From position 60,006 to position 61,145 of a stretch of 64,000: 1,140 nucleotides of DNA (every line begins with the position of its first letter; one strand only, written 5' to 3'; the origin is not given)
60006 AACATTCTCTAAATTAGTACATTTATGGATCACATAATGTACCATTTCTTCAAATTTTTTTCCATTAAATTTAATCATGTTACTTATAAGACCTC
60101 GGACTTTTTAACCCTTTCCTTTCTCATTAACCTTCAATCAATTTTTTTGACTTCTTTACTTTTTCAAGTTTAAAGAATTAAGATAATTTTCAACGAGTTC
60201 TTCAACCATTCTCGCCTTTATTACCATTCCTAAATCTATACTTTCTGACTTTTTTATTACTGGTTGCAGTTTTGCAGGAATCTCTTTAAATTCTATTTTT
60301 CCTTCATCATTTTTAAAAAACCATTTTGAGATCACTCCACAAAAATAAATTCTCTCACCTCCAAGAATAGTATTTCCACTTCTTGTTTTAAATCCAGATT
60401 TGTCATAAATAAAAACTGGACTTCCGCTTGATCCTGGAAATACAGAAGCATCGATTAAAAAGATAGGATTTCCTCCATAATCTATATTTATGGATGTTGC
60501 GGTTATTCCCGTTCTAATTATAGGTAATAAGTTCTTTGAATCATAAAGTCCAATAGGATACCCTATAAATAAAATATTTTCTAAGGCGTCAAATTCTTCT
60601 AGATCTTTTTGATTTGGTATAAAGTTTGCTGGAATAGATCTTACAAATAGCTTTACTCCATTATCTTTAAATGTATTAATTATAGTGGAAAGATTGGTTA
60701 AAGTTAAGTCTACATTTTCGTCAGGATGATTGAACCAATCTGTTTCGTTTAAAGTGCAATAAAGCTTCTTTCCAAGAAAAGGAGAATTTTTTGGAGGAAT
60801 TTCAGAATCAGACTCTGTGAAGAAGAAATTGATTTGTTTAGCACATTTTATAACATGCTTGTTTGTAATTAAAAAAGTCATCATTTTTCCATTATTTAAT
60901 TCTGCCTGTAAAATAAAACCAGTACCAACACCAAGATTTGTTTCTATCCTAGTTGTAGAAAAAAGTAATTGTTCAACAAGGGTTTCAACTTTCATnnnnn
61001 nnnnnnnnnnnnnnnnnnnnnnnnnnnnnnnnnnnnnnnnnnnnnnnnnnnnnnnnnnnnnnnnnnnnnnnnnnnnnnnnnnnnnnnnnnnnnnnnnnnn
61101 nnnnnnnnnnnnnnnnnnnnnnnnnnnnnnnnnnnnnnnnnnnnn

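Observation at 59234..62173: Compact five-gene minus-strand operon: wHTH - DEDDh exonuclease(+DUF3820-like) - cytoplasmic trypsin-like protease - Panacea/DUF4065 - RelE/ParE-like toxin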

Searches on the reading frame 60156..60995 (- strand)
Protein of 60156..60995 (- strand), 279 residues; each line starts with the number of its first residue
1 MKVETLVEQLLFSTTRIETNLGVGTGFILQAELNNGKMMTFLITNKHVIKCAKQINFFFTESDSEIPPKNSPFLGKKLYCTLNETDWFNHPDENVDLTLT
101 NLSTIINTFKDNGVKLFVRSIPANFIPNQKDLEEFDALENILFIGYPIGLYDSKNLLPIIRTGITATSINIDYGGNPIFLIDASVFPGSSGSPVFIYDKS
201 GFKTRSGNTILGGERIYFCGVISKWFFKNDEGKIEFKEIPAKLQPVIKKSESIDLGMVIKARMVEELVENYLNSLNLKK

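Call 3: search_protein_families(library=pfam, proteins=[window:60156-60995:-], max_evalue=0.1)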
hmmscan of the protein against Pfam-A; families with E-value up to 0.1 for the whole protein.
window:60156-60995:- (279 aa): 3 families
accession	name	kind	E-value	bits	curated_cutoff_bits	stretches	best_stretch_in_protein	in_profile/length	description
PF13365.12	Trypsin_2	-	1.3e-06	29.6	27.6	1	24-195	1-135/144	Trypsin-like peptidase domain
PF01732.22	Mycop_pep_DUF31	-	0.06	13.4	27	0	20-53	29-65/346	Mycoplasma peptidase (DUF31)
PF12975.13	DUF3859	-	0.061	13.7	24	0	9-48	25-64/123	Domain of unknown function (DUF3859)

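Call 4: search_protein_families(library=padloc, proteins=[window:60156-60995:-], max_evalue=0.1)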
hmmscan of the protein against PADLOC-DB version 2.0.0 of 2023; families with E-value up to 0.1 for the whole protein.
window:60156-60995:- (279 aa): 3 families
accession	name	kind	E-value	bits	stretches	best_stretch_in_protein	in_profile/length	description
PDLC05022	PDC-S45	-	3.4e-89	296.7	1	1-272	11-284/293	-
PDLC02960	RT-Protease_XI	-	3.7e-05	20.9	1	19-195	345-473/506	single gene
PDLC02959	RT-Protease_XI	-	0.00024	18.2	1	17-195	345-476/510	single gene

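Call 5: search_protein_families(library=ncbifam, proteins=[window:60156-60995:-], max_evalue=0.1)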
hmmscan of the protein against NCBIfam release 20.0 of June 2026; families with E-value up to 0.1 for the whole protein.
window:60156-60995:- (279 aa): 2 families
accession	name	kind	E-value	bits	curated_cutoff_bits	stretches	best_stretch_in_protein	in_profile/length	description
NF041521.1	HhoA_HhoB_HtrA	equivalog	0.0026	17.1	450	0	15-59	50-87/335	HhoA/HhoB/HtrA family serine endopeptidase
TIGR02037.1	degP_htrA_DO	subfamily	0.011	14.6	416.2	1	18-58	56-89/434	Do family serine endopeptidase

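Call 6: search_protein_families(library=phrogs, proteins=[window:60156-60995:-], max_evalue=0.1)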
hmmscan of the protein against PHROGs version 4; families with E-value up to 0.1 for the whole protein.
window:60156-60995:- (279 aa): 2 families
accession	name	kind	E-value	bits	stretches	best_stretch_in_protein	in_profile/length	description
phrog_7688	-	unknown function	3.3e-65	221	1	6-271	3-275/288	-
phrog_11383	-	unknown function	0.014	15.7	1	13-63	176-219/462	-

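Call 9: find_homologous_proteins(query=window:60156-60995:-)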
Query window:60156-60995:- (279 aa): 1861 proteins with E <= 0.001 among 2509 candidates; the best 120 are listed.
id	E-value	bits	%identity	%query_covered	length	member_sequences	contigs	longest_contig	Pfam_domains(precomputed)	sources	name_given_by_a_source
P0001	6.7e-182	621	100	100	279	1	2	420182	PF13365.13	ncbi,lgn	-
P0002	3.4e-136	471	76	100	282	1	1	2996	PF13365.13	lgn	-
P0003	6.4e-102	359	59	95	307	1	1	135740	PF13365.13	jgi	jgi:hypothetical protein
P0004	4.4e-100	353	59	95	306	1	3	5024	PF13365.13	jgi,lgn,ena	-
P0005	7.4e-100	352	57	99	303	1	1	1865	PF13365.13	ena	-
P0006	1.7e-99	351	55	99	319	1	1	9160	PF13365.13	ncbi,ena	-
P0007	2.4e-99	350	57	100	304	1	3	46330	PF13365.13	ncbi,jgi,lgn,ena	ncbi:MAG: serine protease [Candidatus Pacearchaeota archaeon]|jgi:hypothetical protein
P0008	2.6e-99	350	58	100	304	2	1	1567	PF13365.13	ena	-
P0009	3.4e-96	340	59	100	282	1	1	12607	PF13365.13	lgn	-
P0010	4.3e-96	340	57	98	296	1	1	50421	PF13365.13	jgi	jgi:hypothetical protein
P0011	2.4e-95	337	54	100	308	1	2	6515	PF13365.13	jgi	jgi:hypothetical protein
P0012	5.6e-95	336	56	97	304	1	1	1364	PF13365.13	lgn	-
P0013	5.7e-95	336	58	95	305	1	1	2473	PF13365.13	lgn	-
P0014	2.8e-92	327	52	100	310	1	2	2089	PF13365.13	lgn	-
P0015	2.4e-91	324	54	95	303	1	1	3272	PF13365.13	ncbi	ncbi:MAG: trypsin-like peptidase domain-containing protein [Nanoarchaeota archaeon]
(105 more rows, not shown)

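Call 11: find_related_loci(query=A1, collection=genome_contigs, flank=10000)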
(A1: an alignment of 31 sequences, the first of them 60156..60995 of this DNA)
Query A1 (279 aa) in genome_contigs; peptide patterns used: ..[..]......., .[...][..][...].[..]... (x = any residue, [..] = any of these).
451 stretches matched a pattern; 405 encode a relative of the query (tblastn E <= 1e-3); the best 80 are kept; 80 distinct loci.
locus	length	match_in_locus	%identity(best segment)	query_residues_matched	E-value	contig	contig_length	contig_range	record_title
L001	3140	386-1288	55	1-276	1e-107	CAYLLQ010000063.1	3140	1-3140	MAG TPA_asm: Candidatus Woesearchaeota archaeon isolate SRP178699_co1_83 genome assembly, contig: NODE_49822_length_3140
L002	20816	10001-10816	47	1-272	1e-82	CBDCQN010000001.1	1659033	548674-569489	MAG: Dehalococcoidia bacterium isolate 997938ad-5f2c-4502-9bad-db81906396c3 genome assembly, contig: contig_1, whole gen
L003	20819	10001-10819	48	1-273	1e-78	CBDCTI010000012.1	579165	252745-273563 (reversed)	MAG: Dehalococcoidia bacterium isolate c2d35a5a-78d8-4247-ab51-d98fe5eb2261 genome assembly, contig: contig_12, whole ge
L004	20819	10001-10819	47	1-273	3e-77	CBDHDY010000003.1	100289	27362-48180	MAG: Dehalococcoidia bacterium isolate e58c4f91-f2be-4f0a-9909-6998b1ebe402 genome assembly, contig: contig_3, whole gen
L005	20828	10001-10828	44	1-276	6e-76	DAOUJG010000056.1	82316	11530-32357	MAG TPA_asm: Dehalococcoidia bacterium isolate S32_251 k113_3954545, whole genome shotgun sequence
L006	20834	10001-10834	45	1-274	6e-75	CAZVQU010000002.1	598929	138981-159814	MAG TPA_asm: uncultured Planctomycetia bacterium isolate SRP167671_co3_96 genome assembly, contig: NODE_3_length_598929_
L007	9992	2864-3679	42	1-273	2e-73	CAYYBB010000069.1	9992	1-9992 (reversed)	MAG TPA_asm: uncultured Actinomycetota bacterium isolate SRP093185_co1_77 genome assembly, contig: NODE_4962_length_9992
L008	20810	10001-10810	45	1-272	4e-73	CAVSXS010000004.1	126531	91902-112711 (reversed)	MAG: uncultured Chloroflexia bacterium isolate MFD05705.bin.1.31 genome assembly, contig: contig_49156, whole genome sho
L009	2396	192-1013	41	1-274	7e-75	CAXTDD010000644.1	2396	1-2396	MAG TPA_asm: uncultured Rubrobacteraceae bacterium isolate public_SRR14722308_metawrap_bin.1 genome assembly, contig: pu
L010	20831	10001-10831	43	1-279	5e-73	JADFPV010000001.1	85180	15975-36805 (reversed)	MAG: Chloroflexota bacterium isolate B76T1B5 B76T1B5_NODE87, whole genome shotgun sequence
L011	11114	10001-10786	44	1-273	1e-72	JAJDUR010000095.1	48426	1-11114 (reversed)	MAG: Dehalococcoidia bacterium isolate jk18x1bzbins.86 k141_1170221, whole genome shotgun sequence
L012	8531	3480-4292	44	1-273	3e-72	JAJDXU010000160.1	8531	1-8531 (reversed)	MAG: Dehalococcoidia bacterium isolate jk18x27bins.51 k141_200427, whole genome shotgun sequence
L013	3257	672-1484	44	1-276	3e-72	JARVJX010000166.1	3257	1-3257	MAG: Nitrososphaeria archaeon isolate QQ_bin.110111 NODE_166_length_3257_cov_2.61295, whole genome shotgun sequence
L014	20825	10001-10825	42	1-277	4e-71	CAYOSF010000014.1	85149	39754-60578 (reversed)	MAG TPA_asm: uncultured Dehalococcoidia bacterium isolate SRP323688_co1_41 genome assembly, contig: NODE_568_length_8514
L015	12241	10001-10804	46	7-274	4e-71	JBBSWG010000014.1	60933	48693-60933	MAG: Nanoarchaeota archaeon isolate H51-bin332_1 H51_bin332_1_000000000014, whole genome shotgun sequence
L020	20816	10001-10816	43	1-274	3e-66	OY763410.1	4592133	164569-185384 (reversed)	MAG: Dehalococcoidia bacterium isolate 8eeee495-67cd-41f6-86a6-ff8f0dc0d692 genome assembly, chromosome: 1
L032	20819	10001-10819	41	1-273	5e-63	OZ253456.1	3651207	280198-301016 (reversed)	MAG: Dehalococcoidia bacterium isolate 4ae44683-8927-4024-8904-3ea2ed4a1db5 genome assembly, chromosome: 1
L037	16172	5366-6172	37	1-273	3e-61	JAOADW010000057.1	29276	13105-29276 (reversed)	MAG: Rhodocyclaceae bacterium isolate SKW243 k141_412392, whole genome shotgun sequence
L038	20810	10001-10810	38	1-273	6e-61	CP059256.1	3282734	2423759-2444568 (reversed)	MAG: Burkholderiaceae bacterium isolate SSC6 chromosome, complete genome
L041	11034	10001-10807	36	1-273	1e-60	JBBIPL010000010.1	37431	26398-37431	MAG: Hydrogenophilales bacterium isolate STS170223_bin_301 NODE_367_length_37431_cov_49.085081, whole genome shotgun seq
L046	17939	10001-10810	36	1-273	2e-60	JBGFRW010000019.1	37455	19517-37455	MAG: Pseudomonadota bacterium isolate BA1A30.2019.Bin.63 NODE_589_length_37455_cov_4.959903, whole genome shotgun sequen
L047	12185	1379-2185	36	1-273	4e-60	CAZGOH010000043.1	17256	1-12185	MAG TPA_asm: uncultured Methyloversatilis sp. isolate binchicken_co209_130 genome assembly, contig: NODE_2936_length_172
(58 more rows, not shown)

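Call 15: search_protein_families(library=pfam, proteins=[L003:8724-10004:+, L003:10867-14031:+, L003:6612-8144:+, L041:7635-9992:+, L038:9355-9984:+, L046:11156-13255:+, L047:2188-2499:+, L037:8588-9532:+, L037:9496-9822:+, L046:6672-7586:+], max_evalue=0.001)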
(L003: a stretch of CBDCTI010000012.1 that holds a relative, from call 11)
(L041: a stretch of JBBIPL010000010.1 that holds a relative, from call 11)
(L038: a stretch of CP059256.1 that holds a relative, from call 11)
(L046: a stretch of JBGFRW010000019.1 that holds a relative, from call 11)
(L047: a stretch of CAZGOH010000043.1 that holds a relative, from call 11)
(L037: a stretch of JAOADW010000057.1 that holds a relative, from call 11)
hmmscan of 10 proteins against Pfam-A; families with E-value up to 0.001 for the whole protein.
L003:8724-10004:+ (426 aa): 1 family
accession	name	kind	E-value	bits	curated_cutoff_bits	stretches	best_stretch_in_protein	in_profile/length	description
PF01420.25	Methylase_S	-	4.8e-12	46.8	22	1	11-176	1-159/168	Type I restriction modification DNA specificity domain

L003:10867-14031:+ (1054 aa): 6 families
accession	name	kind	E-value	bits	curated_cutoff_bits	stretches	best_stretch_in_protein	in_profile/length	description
PF18766.7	SWI2_SNF2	-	6.6e-72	242.2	26.7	1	292-542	1-219/221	SWI2/SNF2 ATPase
PF04313.20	HSDR_N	-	1.2e-33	117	25.1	1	7-223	2-193/198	Type I restriction enzyme R protein N terminus (HSDR_N)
PF04851.21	ResIII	-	5.6e-20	72.3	22.5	1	289-477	4-163/164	Type III restriction enzyme, res subunit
PF11867.13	T1RH-like_C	-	8.5e-20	71.8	26.8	1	780-1049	61-322/329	Type I restriction enzyme HindI endonuclease subunit-like, C-terminal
PF22679.2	T1R_D3-like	-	1.7e-17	64.7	27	1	632-693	87-149/158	Type I restriction enzyme subunit R domain 3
PF00270.35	DEAD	-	0.0003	21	26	0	315-477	17-161/167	DEAD/DEAH box helicase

L003:6612-8144:+ (510 aa): 2 families
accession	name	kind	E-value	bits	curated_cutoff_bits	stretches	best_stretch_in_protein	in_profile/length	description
PF02384.22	N6_Mtase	-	3.8e-94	316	20.4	1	160-471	4-307/311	N-6 DNA Methylase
PF12161.14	HsdM_N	-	2.1e-24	87.1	24.5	1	8-141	1-135/135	HsdM N-terminal domain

L041:7635-9992:+ (785 aa): 2 families
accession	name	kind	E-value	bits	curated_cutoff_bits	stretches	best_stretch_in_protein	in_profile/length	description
PF00092.34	VWA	-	1e-07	32.7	23.8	1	596-762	2-155/174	von Willebrand factor type A domain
PF13519.12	VWA_2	-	2.1e-07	32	27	1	596-711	1-107/107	von Willebrand factor type A domain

L038:9355-9984:+ (209 aa): 1 family
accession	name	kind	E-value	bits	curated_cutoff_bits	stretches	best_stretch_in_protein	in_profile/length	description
PF00936.24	BMC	-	1.5e-07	31.7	24.5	1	143-201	4-62/75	BMC domain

L046:11156-13255:+ (699 aa): 2 families
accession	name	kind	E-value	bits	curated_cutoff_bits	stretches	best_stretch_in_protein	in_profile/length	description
PF00916.26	Sulfate_transp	-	2.7e-106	356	23.2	2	23-222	1-210/380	Sulfate permease family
PF01740.26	STAS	-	5.6e-11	42.6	22.6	1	576-679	7-106/106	STAS domain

L047:2188-2499:+ (103 aa): 0 families

L037:8588-9532:+ (314 aa): 1 family
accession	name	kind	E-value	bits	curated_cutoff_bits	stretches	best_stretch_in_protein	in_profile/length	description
PF05982.17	Sbt_1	-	2.1e-119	398.8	27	1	5-307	1-307/308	Na+-dependent bicarbonate transporter superfamily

L037:9496-9822:+ (108 aa): 1 family
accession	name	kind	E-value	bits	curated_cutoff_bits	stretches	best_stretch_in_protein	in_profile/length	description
PF00543.27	P-II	-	2.7e-15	57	25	1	20-104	3-92/102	Nitrogen regulatory protein P-II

L046:6672-7586:+ (304 aa): 4 families
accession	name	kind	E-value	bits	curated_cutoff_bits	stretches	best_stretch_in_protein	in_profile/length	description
PF08406.16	CbbQ_C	-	7e-34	116.3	20.6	1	219-302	1-84/85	CbbQ/NirQ/NorQ C-terminal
PF07728.20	AAA_5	-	1.2e-30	106.7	22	1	73-206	2-139/139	AAA domain (dynein-related subfamily)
PF12774.13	AAA_6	-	4.1e-06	26.5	25.2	0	65-112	27-74/327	Hydrolytic ATP binding site of dynein motor region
PF13401.12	AAA_22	-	0.00052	20.8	27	1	72-120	7-58/130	AAA domain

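Call 16: find_encoding_contigs(protein=P0003, flank=6000, max_places=3)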
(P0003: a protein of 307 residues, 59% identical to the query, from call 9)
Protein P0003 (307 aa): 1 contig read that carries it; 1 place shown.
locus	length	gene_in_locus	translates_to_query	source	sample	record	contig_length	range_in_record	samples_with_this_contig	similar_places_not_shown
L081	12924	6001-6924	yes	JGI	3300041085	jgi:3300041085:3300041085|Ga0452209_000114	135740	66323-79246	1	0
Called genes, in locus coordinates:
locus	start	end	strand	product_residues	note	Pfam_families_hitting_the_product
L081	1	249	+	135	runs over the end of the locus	-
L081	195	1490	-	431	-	PF00374:NiFeSe_Hases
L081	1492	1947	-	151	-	PF01058:Oxidored_q6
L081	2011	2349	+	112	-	PF01050:MannoseP_isomer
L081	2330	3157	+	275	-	PF00480:ROK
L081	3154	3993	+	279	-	PF00288:GHMP_kinases_N (faint), PF08544:GHMP_kinases_C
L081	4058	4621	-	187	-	-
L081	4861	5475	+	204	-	-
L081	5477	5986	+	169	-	-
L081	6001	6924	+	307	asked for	PF13365:Trypsin_2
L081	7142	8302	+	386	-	PF00589:Phage_integrase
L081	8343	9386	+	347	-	-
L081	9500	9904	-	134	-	-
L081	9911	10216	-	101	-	-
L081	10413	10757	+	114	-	PF10049:DUF2283 (weak)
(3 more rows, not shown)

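Call 17: find_encoding_contigs(protein=P0007, flank=6000, max_places=3)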
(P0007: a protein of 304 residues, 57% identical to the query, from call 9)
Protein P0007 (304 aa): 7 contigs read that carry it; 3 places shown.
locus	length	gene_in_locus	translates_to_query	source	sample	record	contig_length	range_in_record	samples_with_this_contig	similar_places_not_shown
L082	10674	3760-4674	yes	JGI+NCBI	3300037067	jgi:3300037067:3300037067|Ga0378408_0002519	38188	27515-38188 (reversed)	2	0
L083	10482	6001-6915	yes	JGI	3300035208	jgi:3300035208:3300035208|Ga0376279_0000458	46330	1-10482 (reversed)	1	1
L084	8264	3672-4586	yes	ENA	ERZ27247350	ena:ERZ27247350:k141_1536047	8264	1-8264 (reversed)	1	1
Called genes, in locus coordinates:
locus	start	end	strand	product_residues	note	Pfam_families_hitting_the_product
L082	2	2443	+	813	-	PF00270:DEAD (weak), PF04851:ResIII, PF18766:SWI2_SNF2, PF08463:EcoEI_R_C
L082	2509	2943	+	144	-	-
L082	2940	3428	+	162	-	-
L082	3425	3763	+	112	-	-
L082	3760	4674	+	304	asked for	PF13365:Trypsin_2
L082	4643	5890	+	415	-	PF01420:Methylase_S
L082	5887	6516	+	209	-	-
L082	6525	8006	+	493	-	PF12161:HsdM_N, PF02384:N6_Mtase, PF01170:UPF0020, PF13847:Methyltransf_31 (faint), PF07669:Eco57I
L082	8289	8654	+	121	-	-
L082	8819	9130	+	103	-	-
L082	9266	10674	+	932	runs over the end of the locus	PF00133:tRNA-synt_1, PF09334:tRNA-synt_1g (weak), PF08264:Anticodon_1, PF19302:DUF5915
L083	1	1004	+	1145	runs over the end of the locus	PF00082:Peptidase_S8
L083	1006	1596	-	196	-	-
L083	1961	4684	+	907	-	PF00270:DEAD (weak), PF04851:ResIII, PF18766:SWI2_SNF2, PF08463:EcoEI_R_C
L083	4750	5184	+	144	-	-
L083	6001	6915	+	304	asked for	PF13365:Trypsin_2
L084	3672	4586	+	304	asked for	PF13365:Trypsin_2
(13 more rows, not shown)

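Call 18: find_encoding_contigs(protein=P0010, flank=6000, max_places=3)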
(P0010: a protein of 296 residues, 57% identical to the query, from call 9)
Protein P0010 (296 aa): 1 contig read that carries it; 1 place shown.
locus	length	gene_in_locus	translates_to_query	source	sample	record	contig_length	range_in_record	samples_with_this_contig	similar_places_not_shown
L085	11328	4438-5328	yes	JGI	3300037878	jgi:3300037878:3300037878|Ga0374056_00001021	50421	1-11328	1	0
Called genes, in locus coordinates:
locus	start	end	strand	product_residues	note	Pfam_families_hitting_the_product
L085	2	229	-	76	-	?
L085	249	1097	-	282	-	-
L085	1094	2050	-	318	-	-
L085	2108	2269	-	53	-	-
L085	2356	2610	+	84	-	-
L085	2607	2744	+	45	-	-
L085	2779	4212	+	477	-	PF12161:HsdM_N, PF07669:Eco57I, PF02384:N6_Mtase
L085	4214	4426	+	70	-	-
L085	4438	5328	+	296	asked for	PF13365:Trypsin_2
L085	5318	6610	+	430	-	PF01420:Methylase_S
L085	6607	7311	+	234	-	-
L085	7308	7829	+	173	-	-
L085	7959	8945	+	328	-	-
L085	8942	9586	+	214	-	-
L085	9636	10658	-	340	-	-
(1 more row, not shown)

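Call 19: find_encoding_contigs(protein=P0001, flank=10000, max_places=3)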
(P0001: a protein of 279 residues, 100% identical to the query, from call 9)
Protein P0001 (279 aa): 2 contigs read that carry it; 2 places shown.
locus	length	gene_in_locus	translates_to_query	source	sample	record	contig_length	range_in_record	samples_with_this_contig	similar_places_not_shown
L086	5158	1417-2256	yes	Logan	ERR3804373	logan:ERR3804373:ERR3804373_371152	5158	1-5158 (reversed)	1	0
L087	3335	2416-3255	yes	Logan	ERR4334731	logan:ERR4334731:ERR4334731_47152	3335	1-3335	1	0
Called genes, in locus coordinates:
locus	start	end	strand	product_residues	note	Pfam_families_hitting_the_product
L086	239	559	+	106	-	-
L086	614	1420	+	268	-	PF00929:RNase_T, PF13482:RNase_H_2 (faint), PF20600:ExoX-like_C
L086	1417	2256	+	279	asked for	PF13365:Trypsin_2 (weak)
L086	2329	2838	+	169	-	PF13274:SocA_Panacea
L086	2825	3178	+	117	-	-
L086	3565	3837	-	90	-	-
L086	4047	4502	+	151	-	PF10754:DUF2569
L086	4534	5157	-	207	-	?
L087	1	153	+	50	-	?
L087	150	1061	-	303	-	PF01555:N6_N4_Mtase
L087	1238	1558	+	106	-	-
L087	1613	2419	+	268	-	PF00929:RNase_T, PF13482:RNase_H_2 (faint), PF20600:ExoX-like_C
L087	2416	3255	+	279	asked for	PF13365:Trypsin_2 (weak)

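Call 21: find_encoding_contigs(protein=P0002, flank=6000, max_places=3)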
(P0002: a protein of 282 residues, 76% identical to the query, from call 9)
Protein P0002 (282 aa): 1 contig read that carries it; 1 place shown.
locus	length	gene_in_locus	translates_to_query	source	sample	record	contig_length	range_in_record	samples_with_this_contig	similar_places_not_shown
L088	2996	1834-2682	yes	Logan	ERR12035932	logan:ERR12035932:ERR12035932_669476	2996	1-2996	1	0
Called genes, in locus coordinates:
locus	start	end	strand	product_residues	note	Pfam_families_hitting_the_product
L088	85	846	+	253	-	PF01428:zf-AN1 (weak)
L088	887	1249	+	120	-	-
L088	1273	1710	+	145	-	-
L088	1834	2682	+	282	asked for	PF13365:Trypsin_2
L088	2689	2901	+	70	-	-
